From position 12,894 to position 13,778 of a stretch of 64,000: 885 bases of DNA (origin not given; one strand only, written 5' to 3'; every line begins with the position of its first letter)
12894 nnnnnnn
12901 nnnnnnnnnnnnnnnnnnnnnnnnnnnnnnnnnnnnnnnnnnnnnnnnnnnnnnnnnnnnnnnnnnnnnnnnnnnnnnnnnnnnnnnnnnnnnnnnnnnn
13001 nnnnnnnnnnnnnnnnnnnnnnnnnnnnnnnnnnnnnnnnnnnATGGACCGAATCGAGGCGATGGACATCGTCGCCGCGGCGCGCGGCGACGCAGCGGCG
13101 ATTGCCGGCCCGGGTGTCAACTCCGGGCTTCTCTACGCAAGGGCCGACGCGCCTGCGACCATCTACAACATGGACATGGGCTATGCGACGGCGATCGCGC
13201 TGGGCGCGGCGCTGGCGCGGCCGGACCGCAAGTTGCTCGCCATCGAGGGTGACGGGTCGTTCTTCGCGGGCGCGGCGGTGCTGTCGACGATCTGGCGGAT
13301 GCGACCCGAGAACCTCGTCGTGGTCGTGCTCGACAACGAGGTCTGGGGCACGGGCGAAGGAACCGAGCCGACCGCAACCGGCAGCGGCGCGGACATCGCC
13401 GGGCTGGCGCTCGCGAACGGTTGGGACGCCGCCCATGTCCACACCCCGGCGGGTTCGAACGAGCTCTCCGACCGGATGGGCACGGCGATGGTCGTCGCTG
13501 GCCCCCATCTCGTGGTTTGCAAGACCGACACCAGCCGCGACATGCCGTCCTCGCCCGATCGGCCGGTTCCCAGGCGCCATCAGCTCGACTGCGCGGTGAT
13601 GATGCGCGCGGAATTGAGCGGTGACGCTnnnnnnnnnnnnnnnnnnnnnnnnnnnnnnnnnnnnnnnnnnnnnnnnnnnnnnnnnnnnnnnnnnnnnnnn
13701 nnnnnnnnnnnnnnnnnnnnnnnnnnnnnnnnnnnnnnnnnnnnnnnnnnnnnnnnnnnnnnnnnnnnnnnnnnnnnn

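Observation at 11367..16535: ABC importer operon with an embedded split TPP-dependent decarboxylase (ComD/ComE-like) between the SBP and permease genes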

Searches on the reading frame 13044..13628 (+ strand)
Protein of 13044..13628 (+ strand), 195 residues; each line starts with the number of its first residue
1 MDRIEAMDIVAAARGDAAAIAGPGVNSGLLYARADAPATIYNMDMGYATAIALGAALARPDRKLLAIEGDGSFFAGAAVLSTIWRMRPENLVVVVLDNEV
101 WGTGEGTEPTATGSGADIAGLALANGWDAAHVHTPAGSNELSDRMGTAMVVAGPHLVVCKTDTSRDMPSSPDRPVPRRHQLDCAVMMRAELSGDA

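Call 5: search_protein_families(library=ncbifam, proteins=[window:13044-13628:+], max_evalue=0.001)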
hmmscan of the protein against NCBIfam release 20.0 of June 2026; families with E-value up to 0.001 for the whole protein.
window:13044-13628:+ (195 aa): 34 families (the best 25 are shown)
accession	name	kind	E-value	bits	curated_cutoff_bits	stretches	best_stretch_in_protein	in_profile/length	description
NF004813.0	PRK06163.1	equivalog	3.6e-26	92.1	240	1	8-181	21-192/202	hypothetical protein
TIGR03846.1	sulfopy_beta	equivalog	1.1e-25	90.6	221.5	1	3-162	1-157/182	sulfopyruvate decarboxylase subunit beta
TIGR03297.1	Ppyr-DeCO2ase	equivalog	8.1e-20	71.1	312.5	1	4-170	174-345/360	phosphonopyruvate decarboxylase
NF006203.0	PRK08327.1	equivalog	3.7e-10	38.9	456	1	33-103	418-493/571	thiamine pyrophosphate-requiring protein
NF006122.0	PRK08266.1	subfamily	6.1e-10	38.2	571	1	41-162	400-525/543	hypothetical protein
NF004772.0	PRK06112.1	subfamily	1.6e-09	36.6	673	1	45-163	439-561/578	acetolactate synthase catalytic subunit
NF006052.0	PRK08199.1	subfamily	2e-08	33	539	1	44-103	416-474/559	thiamine pyrophosphate protein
NF006187.0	PRK08322.1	equivalog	2.7e-08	32.7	509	1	45-163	409-530/548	acetolactate synthase large subunit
NF005760.0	PRK07586.1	equivalog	3.7e-08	32.8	363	1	45-96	387-437/514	acetolactate synthase large subunit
NF006524.0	PRK08978.1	equivalog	5.7e-08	31.5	738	1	45-102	403-459/548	acetolactate synthase 2 catalytic subunit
TIGR04377.1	myo_inos_iolD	equivalog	9.4e-08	31.1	715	1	45-103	442-499/616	3D-(3,5/4)-trihydroxycyclohexane-1,2-dione acylhydrolase (decyclizing)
TIGR03336.1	IOR_alpha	equivalog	1.4e-07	30.2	650.9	1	41-163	401-531/595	indolepyruvate ferredoxin oxidoreductase subunit alpha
NF004919.0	PRK06276.1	equivalog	2.5e-07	29.4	866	1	45-134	417-514/582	acetolactate synthase large subunit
NF058623.1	HdaclCoAlyACT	equivalog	2.6e-07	29.6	600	1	45-102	421-477/575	2-hydroxyacyl-CoA lyase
TIGR00118.1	acolac_lg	equivalog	3.2e-07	29.2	538.35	1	45-103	412-469/557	biosynthetic-type acetolactate synthase large subunit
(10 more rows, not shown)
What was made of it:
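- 13044..13631 (+): ThDP enzyme PP-domain subunit (beta, 195 aa, 20.2 kDa). Best NCBIfam hit is NF004813 'hypothetical protein', 92 bits against a cut-off of 240; ComE 90.6 against 221.5 (call 5).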

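Call 6: search_protein_families(library=pfam, proteins=[window:13044-13628:+], max_evalue=0.001)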
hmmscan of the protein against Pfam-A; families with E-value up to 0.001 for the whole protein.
window:13044-13628:+ (195 aa): 1 family
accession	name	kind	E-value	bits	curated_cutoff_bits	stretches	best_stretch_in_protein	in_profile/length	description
PF02775.26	TPP_enzyme_C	-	3.2e-17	63.2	21.9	1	43-158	28-150/151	Thiamine pyrophosphate enzyme, C-terminal TPP binding domain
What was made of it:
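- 13044..13631 (+): PF02775 (call 6).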

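Call 10: find_homologous_proteins(query=window:13044-13628:+)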
Query window:13044-13628:+ (195 aa): 272 proteins with E <= 0.001 among 2344 candidates; the best 120 are listed.
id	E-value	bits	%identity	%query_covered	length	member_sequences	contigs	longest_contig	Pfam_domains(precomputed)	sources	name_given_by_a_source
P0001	1.2e-114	399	93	100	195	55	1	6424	PF02775.27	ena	-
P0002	1.2e-111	389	90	99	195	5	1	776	PF02775.27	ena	-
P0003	6.3e-111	386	90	100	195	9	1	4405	PF02775.27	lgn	-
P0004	1.5e-110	385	91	99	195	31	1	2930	PF02775.27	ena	-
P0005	6.5e-109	380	90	99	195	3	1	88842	PF02775.27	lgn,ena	-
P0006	1.2e-105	369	88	99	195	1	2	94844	PF02775.27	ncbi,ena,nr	ncbi:MAG: thiamine pyrophosphate-dependent enzyme [Defluviicoccus sp.]|nr:thiamine pyrophosphate-dep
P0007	2.7e-103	362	83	99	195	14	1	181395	PF02775.27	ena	-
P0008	2.8e-102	358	82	99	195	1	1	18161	PF02775.27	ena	-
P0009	9.6e-101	353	81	99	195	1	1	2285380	PF02775.27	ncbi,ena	-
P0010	2.7e-100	352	80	100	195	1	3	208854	PF02775.27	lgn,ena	-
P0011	2.1e-99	349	79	99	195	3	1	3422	PF02775.27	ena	-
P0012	4.9e-90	318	75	99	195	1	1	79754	PF02775.27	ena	-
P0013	1.7e-83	297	72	99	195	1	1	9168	PF02775.27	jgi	jgi:thiamine pyrophosphate-dependent acetolactate synthase large subunit-like protein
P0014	3.3e-83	296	69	100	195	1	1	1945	PF02775.27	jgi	-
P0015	7.0e-83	295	70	100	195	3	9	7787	PF02775.27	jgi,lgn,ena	-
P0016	8.7e-83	295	70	100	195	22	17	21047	PF02775.27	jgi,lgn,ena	-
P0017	1.3e-82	294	67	100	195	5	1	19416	PF02775.27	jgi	jgi:thiamine pyrophosphate-dependent acetolactate synthase large subunit-like protein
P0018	1.4e-82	294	70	100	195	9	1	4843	PF02775.27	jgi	jgi:sulfopyruvate decarboxylase subunit beta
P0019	1.9e-82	294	70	100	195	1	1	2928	PF02775.27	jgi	jgi:thiamine pyrophosphate-dependent acetolactate synthase large subunit-like protein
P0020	4.8e-82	292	69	100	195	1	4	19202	PF02775.27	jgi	jgi:sulfopyruvate decarboxylase subunit beta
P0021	7.1e-82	292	70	100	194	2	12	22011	PF02775.27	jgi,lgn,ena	-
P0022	8.9e-82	291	68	99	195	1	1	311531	PF02775.27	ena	-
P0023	1.2e-81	291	68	99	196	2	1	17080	PF02775.27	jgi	jgi:sulfopyruvate decarboxylase subunit beta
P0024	1.5e-81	291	70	99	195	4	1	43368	PF02775.27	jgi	jgi:thiamine pyrophosphate-dependent acetolactate synthase large subunit-like protein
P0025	1.6e-81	291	71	99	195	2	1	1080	PF02775.27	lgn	-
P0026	1.7e-81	291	70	99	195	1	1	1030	PF02775.27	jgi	jgi:sulfopyruvate decarboxylase subunit beta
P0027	1.7e-81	291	69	99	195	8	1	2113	PF02775.27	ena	-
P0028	2.0e-81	290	67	100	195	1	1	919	PF02775.27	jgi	jgi:thiamine pyrophosphate-dependent acetolactate synthase large subunit-like protein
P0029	2.4e-81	290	70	100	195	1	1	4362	PF02775.27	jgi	jgi:thiamine pyrophosphate-dependent acetolactate synthase large subunit-like protein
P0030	2.5e-81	290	68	100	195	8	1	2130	PF02775.27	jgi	jgi:sulfopyruvate decarboxylase subunit beta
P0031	2.9e-81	290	69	100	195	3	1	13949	PF02775.27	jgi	jgi:thiamine pyrophosphate-dependent acetolactate synthase large subunit-like protein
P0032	3.8e-81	289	68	100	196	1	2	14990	PF02775.27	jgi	jgi:sulfopyruvate decarboxylase subunit beta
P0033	1.7e-80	287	67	99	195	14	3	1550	PF02775.27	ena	-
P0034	3.8e-80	286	68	99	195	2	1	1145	PF02775.27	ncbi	-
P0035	5.0e-80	286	68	99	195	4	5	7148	PF02775.27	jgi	jgi:thiamine pyrophosphate-dependent acetolactate synthase large subunit-like protein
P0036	8.2e-80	285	68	99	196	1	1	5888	PF02775.27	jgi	jgi:sulfopyruvate decarboxylase subunit beta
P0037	1.6e-79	284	67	99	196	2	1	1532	PF02775.27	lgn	-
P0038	3.2e-79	283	66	99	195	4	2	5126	PF02775.27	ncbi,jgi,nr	ncbi:MAG: hypothetical protein HQ514_19835 [Rhodospirillales bacterium]|nr:hypothetical protein [Rho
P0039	5.8e-79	282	68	100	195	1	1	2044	PF02775.27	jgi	jgi:sulfopyruvate decarboxylase subunit beta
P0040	9.9e-79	282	66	99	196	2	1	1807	PF02775.27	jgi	jgi:sulfopyruvate decarboxylase subunit beta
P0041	1.0e-78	281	67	99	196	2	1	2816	PF02775.27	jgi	jgi:sulfopyruvate decarboxylase subunit beta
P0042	2.1e-78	280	67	100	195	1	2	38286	PF02775.27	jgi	jgi:sulfopyruvate decarboxylase subunit beta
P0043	2.9e-78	280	68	98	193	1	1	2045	PF02775.27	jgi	jgi:thiamine pyrophosphate-dependent acetolactate synthase large subunit-like protein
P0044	3.2e-78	280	66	99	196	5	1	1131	PF02775.27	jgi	jgi:sulfopyruvate decarboxylase subunit beta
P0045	3.8e-78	280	68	98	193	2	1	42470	PF02775.27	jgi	jgi:sulfopyruvate decarboxylase subunit beta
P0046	7.8e-78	279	67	99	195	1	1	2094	PF02775.27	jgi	jgi:thiamine pyrophosphate-dependent acetolactate synthase large subunit-like protein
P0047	8.0e-78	279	66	100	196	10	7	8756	PF02775.27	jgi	jgi:sulfopyruvate decarboxylase subunit beta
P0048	9.9e-78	278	66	99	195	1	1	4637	PF02775.27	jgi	jgi:thiamine pyrophosphate-dependent acetolactate synthase large subunit-like protein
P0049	1.1e-77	278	66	99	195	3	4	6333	PF02775.27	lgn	-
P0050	1.5e-77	278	65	99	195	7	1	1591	PF02775.27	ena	-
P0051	2.4e-77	277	67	99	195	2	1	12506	PF02775.27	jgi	jgi:thiamine pyrophosphate-dependent acetolactate synthase large subunit-like protein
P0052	2.8e-77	277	68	90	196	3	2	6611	PF02775.27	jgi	jgi:sulfopyruvate decarboxylase subunit beta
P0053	3.1e-77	277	65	99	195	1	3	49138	PF02775.27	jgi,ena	-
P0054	6.7e-77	276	67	99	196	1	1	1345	PF02775.27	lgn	-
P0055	8.7e-77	275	67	99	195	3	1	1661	PF02775.27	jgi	jgi:thiamine pyrophosphate-dependent acetolactate synthase large subunit-like protein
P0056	1.5e-76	274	66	99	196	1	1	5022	PF02775.27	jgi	jgi:sulfopyruvate decarboxylase subunit beta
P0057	1.6e-76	274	67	99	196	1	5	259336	PF02775.27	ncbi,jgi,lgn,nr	ncbi:MAG TPA: thiamine pyrophosphate-dependent enzyme [Stellaceae bacterium]|nr:thiamine pyrophospha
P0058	1.7e-76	274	66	99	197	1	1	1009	PF02775.27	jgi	-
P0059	2.6e-76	274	66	99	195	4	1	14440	PF02775.27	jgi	jgi:sulfopyruvate decarboxylase subunit beta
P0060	2.8e-76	274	64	100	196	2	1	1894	PF02775.27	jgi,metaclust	metaclust:\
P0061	2.9e-76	273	64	100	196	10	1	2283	PF02775.27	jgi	jgi:thiamine pyrophosphate-dependent acetolactate synthase large subunit-like protein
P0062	3.0e-76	273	66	99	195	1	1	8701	PF02775.27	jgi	jgi:sulfopyruvate decarboxylase subunit beta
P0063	3.3e-76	273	65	100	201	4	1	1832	PF02775.27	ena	-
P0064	3.8e-76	273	63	99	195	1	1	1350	PF02775.27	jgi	-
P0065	4.4e-76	273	65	98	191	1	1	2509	PF02775.27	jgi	jgi:thiamine pyrophosphate-dependent acetolactate synthase large subunit-like protein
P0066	7.0e-76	272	66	100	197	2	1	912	PF02775.27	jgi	jgi:sulfopyruvate decarboxylase subunit beta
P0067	8.5e-76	272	64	100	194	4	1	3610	PF02775.27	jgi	jgi:sulfopyruvate decarboxylase subunit beta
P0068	1.1e-75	272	64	100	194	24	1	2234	PF02775.27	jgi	jgi:sulfopyruvate decarboxylase subunit beta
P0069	3.0e-75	270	65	99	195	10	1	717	PF02775.27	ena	-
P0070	3.2e-75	270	64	99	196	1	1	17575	PF02775.27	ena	-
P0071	3.8e-75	270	65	99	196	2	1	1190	PF02775.27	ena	-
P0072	6.8e-75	269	64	100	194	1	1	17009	PF02775.27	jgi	jgi:thiamine pyrophosphate-dependent acetolactate synthase large subunit-like protein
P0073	8.0e-75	269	64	100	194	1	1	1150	PF02775.27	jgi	jgi:thiamine pyrophosphate-dependent acetolactate synthase large subunit-like protein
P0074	9.3e-75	269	64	100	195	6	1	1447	PF02775.27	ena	-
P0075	1.0e-74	268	65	99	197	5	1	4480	PF02775.27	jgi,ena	jgi:thiamine pyrophosphate-dependent acetolactate synthase large subunit-like protein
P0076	1.0e-74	268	64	99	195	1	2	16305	PF02775.27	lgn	-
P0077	1.1e-74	268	64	100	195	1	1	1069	PF02775.27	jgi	-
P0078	1.2e-74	268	63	99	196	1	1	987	PF02775.27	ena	-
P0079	1.2e-74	268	66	99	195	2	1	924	PF02775.27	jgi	-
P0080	1.8e-74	268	65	99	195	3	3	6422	PF02775.27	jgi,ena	-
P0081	2.2e-74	267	62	99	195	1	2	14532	PF02775.27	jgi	jgi:thiamine pyrophosphate-dependent acetolactate synthase large subunit-like protein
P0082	2.3e-74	267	64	100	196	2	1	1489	PF02775.27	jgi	jgi:sulfopyruvate decarboxylase subunit beta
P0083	3.2e-74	267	61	100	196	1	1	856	PF02775.27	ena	-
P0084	3.3e-74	267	64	99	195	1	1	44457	PF02775.27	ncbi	-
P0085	3.5e-74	267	64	100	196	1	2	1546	PF02775.27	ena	-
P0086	5.6e-74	266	65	100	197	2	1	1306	PF02775.27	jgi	jgi:sulfopyruvate decarboxylase subunit beta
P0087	6.0e-74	266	65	90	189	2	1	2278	PF02775.27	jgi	jgi:thiamine pyrophosphate-dependent acetolactate synthase large subunit-like protein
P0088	7.2e-74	266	66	97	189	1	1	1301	PF02775.27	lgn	-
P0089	7.4e-74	266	64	100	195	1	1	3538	PF02775.27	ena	-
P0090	9.5e-74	265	63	99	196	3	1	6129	PF02775.27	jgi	-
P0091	1.0e-73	265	65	99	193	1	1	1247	PF02775.27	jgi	jgi:thiamine pyrophosphate-dependent acetolactate synthase large subunit-like protein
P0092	1.1e-73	265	64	100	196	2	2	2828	PF02775.27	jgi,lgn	jgi:thiamine pyrophosphate-dependent acetolactate synthase large subunit-like protein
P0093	1.3e-73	265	64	99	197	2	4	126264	PF02775.27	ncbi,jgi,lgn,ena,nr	ncbi:MAG TPA: thiamine pyrophosphate-dependent enzyme [Stellaceae bacterium]|nr:thiamine pyrophospha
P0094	1.8e-73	264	64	100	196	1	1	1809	PF02775.27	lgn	-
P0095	2.0e-73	264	62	100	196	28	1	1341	PF02775.27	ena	-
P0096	2.4e-73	264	63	100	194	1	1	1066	PF02775.27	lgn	-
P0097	3.6e-73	263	63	100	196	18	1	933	PF02775.27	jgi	jgi:sulfopyruvate decarboxylase subunit beta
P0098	3.6e-73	263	62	99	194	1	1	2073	PF02775.27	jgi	jgi:thiamine pyrophosphate-dependent acetolactate synthase large subunit-like protein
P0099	3.8e-73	263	62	99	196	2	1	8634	PF02775.27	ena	-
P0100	4.3e-73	263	63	99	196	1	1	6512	PF02775.27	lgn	-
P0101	4.8e-73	263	64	100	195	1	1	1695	PF02775.27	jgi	jgi:sulfopyruvate decarboxylase subunit beta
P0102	6.8e-73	262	60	90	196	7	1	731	PF02775.27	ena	-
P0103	8.3e-73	262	63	100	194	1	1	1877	PF02775.27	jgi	jgi:thiamine pyrophosphate-dependent acetolactate synthase large subunit-like protein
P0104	1.0e-72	262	63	100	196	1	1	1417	PF02775.27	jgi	jgi:sulfopyruvate decarboxylase subunit beta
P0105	1.1e-72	262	64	90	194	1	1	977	PF02775.27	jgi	jgi:thiamine pyrophosphate-dependent acetolactate synthase large subunit-like protein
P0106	1.1e-72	262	62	100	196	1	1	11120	PF02775.27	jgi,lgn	jgi:thiamine pyrophosphate-dependent acetolactate synthase large subunit-like protein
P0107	1.1e-72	262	62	99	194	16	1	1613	PF02775.27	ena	-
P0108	1.2e-72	262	63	100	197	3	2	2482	PF02775.27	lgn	-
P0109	1.3e-72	262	64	99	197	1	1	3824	PF02775.27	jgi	jgi:sulfopyruvate decarboxylase subunit beta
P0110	1.4e-72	261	68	89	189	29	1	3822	PF02775.27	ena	-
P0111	1.5e-72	261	63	100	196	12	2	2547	PF02775.27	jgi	jgi:sulfopyruvate decarboxylase subunit beta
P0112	2.0e-72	261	61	100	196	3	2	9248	PF02775.27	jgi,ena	-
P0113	2.4e-72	261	64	99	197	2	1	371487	PF02775.27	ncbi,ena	-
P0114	2.6e-72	261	62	99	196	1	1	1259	PF02775.27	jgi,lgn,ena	-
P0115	2.8e-72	261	62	99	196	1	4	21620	PF02775.27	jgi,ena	-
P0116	4.1e-72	260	62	100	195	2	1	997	PF02775.27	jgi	jgi:thiamine pyrophosphate-dependent acetolactate synthase large subunit-like protein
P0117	4.2e-72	260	61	99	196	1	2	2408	PF02775.27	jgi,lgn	jgi:thiamine pyrophosphate-dependent acetolactate synthase large subunit-like protein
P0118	6.0e-72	259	64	99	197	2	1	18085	PF02775.27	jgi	jgi:sulfopyruvate decarboxylase subunit beta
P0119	6.0e-72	259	63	100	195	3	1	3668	PF02775.27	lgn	-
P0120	6.2e-72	259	62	99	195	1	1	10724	PF02775.27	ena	-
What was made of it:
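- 13044..13631 (+): More than 270 homologues found (call 10).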

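Call 11: find_encoding_contigs(protein=P0057, flank=10000, max_places=2)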
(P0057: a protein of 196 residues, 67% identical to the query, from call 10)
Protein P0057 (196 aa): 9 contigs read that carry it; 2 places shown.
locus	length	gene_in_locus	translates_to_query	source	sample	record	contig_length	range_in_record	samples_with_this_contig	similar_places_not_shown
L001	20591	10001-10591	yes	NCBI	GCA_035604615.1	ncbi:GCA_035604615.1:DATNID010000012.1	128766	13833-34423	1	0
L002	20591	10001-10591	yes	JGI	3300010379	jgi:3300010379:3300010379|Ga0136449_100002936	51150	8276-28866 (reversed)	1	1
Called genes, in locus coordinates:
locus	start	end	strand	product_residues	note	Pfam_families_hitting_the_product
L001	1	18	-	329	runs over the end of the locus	PF04392:ABC_sub_bind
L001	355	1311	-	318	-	PF04392:ABC_sub_bind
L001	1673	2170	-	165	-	-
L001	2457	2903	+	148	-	PF21291:CYNS_N, PF02560:Cyanate_lyase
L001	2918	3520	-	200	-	PF13241:NAD_binding_7 (weak), PF14824:Sirohm_synth_M, PF10414:CysG_dimeriser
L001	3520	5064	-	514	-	PF00667:FAD_binding_1, PF00175:NAD_binding_1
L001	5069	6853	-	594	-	PF03460:NIR_SIR_ferr, PF01077:NIR_SIR, PF03460:NIR_SIR_ferr, PF01077:NIR_SIR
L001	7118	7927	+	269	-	PF01226:Form_Nir_trans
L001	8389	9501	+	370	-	PF01547:SBP_bac_1, PF13531:SBP_bac_11 (weak), PF13416:SBP_bac_8, PF13343:SBP_bac_6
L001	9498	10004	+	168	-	PF02776:TPP_enzyme_N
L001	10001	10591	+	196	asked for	PF02775:TPP_enzyme_C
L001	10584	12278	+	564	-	PF00528:BPD_transp_1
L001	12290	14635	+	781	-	PF01315:Ald_Xan_dh_C, PF02738:MoCoBD_1, PF20256:MoCoBD_2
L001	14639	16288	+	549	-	PF00501:AMP-binding, PF13193:AMP-binding_C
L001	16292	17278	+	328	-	PF08240:ADH_N, PF00107:ADH_zinc_N, PF13602:ADH_zinc_N_2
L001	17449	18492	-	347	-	PF01979:Amidohydro_1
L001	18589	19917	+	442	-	PF01546:Peptidase_M20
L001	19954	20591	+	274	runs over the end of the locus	PF00561:Abhydrolase_1, PF12697:Abhydrolase_6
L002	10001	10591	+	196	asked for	PF02775:TPP_enzyme_C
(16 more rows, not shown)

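Call 12: find_encoding_contigs(protein=P0022, flank=10000, max_places=2)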
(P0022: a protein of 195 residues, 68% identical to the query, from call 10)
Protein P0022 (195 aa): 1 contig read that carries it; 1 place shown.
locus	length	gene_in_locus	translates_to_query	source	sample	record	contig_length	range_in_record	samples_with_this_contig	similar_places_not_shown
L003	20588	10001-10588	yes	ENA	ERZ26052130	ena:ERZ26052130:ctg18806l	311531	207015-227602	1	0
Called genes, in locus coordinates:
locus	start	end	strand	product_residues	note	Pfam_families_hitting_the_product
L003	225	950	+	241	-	PF00106:adh_short, PF08659:KR, PF01370:Epimerase (weak), PF13561:adh_short_C2, PF23441:SDR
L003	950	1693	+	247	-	PF00106:adh_short, PF03435:Sacchrp_dh_NADP (weak), PF08659:KR, PF13561:adh_short_C2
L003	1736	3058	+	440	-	PF01546:Peptidase_M20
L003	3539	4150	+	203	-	-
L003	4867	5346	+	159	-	PF00561:Abhydrolase_1, PF12697:Abhydrolase_6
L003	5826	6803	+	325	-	PF11723:Aromatic_hydrox, PF19112:VanA_C (weak)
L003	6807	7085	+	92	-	PF07746:LigA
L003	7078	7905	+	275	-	PF02900:LigB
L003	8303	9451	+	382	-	PF01547:SBP_bac_1, PF13531:SBP_bac_11, PF13416:SBP_bac_8, PF13343:SBP_bac_6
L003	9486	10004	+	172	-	PF02776:TPP_enzyme_N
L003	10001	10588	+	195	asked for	PF02775:TPP_enzyme_C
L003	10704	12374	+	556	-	PF00528:BPD_transp_1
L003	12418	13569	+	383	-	PF00005:ABC_tran, PF13304:AAA_21 (faint), PF08402:TOBE_2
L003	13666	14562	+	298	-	PF00941:FAD_binding_5, PF03450:CO_deh_flav_C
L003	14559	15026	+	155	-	PF00111:Fer2, PF13085:Fer2_3 (weak), PF01799:Fer2_2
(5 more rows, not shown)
